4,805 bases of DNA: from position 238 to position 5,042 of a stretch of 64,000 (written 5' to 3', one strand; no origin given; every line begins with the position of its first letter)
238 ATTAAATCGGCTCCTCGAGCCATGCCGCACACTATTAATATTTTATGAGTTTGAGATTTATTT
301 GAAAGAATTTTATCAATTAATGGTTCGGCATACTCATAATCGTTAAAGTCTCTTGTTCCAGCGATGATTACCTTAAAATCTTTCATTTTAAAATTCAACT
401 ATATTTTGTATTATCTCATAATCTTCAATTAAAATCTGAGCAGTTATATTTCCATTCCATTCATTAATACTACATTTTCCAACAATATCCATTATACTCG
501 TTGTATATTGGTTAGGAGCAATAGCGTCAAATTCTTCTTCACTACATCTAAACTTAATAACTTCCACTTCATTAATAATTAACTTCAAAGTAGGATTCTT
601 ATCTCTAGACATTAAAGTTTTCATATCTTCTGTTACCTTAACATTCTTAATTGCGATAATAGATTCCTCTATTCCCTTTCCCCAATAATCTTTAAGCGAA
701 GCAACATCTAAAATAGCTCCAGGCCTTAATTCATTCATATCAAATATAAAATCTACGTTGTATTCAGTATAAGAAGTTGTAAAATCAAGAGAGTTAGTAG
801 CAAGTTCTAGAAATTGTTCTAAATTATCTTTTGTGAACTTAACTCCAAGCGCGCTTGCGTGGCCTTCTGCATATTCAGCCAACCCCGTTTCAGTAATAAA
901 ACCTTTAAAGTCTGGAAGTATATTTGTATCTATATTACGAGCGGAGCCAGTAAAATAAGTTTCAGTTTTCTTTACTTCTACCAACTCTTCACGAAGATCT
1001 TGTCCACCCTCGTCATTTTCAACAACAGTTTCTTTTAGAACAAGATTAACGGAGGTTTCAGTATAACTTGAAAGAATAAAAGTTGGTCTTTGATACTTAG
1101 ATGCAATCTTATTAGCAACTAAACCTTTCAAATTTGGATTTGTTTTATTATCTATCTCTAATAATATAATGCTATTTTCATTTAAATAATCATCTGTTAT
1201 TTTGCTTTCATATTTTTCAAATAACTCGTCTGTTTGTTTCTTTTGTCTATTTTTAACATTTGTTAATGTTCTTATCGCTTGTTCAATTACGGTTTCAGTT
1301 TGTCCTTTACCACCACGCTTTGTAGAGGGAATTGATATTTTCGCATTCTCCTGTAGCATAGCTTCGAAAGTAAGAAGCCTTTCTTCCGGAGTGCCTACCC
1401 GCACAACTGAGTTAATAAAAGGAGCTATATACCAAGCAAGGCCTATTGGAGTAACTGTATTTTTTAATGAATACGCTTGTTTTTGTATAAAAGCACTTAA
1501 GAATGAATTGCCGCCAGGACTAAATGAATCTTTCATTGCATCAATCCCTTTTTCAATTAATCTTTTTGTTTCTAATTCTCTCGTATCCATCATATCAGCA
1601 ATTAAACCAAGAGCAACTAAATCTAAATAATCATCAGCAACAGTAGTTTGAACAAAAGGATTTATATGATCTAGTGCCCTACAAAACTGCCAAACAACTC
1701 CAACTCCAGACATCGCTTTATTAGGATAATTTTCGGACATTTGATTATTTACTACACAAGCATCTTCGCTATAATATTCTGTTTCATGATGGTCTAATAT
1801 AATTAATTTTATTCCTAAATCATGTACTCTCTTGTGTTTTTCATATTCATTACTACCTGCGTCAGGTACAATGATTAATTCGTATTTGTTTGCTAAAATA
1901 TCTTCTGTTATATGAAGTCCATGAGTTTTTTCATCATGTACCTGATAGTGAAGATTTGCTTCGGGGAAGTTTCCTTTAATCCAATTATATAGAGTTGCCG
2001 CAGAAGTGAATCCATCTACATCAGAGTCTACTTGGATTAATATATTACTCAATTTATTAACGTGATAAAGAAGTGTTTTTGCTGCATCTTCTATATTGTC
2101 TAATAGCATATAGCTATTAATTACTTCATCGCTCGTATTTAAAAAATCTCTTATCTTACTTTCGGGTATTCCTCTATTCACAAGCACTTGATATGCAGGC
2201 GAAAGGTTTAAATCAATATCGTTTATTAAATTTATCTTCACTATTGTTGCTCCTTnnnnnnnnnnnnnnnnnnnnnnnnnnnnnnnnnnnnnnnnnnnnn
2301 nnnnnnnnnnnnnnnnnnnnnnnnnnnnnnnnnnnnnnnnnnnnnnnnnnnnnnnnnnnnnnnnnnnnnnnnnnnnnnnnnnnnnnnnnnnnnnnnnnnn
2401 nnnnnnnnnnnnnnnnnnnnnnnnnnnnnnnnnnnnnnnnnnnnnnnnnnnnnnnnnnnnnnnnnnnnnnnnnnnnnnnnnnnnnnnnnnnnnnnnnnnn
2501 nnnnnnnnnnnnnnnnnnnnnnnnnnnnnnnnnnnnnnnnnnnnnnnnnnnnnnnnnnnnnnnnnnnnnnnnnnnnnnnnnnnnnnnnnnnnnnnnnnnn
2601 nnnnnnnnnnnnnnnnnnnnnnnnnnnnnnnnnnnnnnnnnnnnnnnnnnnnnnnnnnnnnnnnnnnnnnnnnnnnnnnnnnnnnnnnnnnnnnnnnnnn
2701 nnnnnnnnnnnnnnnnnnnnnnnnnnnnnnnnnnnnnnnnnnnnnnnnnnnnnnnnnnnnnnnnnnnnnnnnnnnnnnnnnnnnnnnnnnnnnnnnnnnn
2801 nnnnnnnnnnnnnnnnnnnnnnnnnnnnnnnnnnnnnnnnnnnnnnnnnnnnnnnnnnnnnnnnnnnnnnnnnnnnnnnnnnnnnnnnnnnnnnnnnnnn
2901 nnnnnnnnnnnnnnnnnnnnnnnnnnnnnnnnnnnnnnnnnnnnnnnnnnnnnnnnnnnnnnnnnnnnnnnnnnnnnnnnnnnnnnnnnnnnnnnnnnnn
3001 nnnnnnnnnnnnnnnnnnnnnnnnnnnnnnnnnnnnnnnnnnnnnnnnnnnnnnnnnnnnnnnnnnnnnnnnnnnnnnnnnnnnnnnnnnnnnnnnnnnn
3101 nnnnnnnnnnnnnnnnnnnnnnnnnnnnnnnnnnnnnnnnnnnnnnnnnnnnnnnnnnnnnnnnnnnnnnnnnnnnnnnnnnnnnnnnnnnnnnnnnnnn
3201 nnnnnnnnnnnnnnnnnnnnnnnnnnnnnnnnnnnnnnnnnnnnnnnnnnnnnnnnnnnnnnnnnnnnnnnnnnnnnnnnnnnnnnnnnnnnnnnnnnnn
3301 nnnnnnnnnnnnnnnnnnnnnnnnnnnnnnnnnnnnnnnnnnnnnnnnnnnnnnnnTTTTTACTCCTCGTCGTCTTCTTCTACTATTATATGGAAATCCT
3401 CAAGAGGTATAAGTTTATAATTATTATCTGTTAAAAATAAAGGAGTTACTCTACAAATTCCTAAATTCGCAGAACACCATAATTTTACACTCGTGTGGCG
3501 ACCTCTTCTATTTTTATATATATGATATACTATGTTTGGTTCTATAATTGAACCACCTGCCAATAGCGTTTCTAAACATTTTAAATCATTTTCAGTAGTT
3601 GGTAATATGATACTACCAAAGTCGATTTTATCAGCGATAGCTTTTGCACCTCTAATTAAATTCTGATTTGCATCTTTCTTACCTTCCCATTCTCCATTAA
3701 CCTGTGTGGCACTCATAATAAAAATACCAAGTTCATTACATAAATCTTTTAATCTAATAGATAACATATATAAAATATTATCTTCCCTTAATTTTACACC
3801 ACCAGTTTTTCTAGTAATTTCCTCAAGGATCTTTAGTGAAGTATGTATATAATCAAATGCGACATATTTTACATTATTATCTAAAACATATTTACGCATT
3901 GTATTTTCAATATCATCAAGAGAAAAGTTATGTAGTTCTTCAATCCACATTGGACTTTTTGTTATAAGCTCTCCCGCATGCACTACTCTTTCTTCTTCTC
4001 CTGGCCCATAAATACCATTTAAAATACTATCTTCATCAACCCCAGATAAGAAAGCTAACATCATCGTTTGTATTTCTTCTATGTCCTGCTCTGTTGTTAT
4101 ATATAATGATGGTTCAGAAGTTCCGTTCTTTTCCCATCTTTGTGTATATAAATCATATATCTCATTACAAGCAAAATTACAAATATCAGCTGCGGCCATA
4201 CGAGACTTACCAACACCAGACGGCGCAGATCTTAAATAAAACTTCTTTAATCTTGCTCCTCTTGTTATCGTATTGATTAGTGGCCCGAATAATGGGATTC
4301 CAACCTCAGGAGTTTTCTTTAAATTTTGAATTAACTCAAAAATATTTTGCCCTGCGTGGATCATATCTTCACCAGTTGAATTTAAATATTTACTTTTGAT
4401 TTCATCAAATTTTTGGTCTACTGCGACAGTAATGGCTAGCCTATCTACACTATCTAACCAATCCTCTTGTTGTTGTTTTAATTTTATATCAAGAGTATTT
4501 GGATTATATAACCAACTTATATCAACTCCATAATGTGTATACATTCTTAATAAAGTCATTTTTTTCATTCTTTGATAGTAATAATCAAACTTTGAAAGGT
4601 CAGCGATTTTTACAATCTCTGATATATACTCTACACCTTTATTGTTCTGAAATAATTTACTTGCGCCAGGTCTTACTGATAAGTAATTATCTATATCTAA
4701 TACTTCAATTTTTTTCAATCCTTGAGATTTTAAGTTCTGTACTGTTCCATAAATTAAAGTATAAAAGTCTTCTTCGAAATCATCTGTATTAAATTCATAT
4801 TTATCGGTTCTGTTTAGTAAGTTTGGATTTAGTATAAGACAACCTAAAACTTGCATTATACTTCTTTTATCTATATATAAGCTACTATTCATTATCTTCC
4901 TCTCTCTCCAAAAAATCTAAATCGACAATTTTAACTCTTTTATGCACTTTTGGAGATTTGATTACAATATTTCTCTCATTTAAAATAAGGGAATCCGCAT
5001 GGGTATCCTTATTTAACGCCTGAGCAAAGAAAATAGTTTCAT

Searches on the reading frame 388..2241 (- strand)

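Call 12: search_protein_families(library=phrogs, proteins=[window:388-2241:-], max_evalue=0.00001)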
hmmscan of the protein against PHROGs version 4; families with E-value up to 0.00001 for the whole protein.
window:388-2241:- (617 aa): 2 families
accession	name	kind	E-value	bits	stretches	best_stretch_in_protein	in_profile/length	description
phrog_2484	-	DNA, RNA and nucleotide metabolism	4e-143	479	2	1-392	1-373/564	RecJ-like ssDNA exonuclease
phrog_4771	-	other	3.8e-07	30.5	1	63-198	15-138/363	DHH phosphoesterase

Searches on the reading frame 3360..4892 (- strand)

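Call 12: search_protein_families(library=phrogs, proteins=[window:3360-4892:-], max_evalue=0.00001)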
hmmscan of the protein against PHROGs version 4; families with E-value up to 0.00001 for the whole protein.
window:3360-4892:- (510 aa): 3 families
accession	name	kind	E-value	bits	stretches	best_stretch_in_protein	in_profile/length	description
phrog_19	-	DNA, RNA and nucleotide metabolism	1.6e-51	177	1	9-486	161-582/621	DnaB-like replicative helicase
phrog_239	-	DNA, RNA and nucleotide metabolism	3e-14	53.9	1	184-472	326-588/801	DNA primase/helicase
phrog_243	-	DNA, RNA and nucleotide metabolism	2.4e-08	34.3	1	212-406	31-199/273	DnaB-like replicative helicase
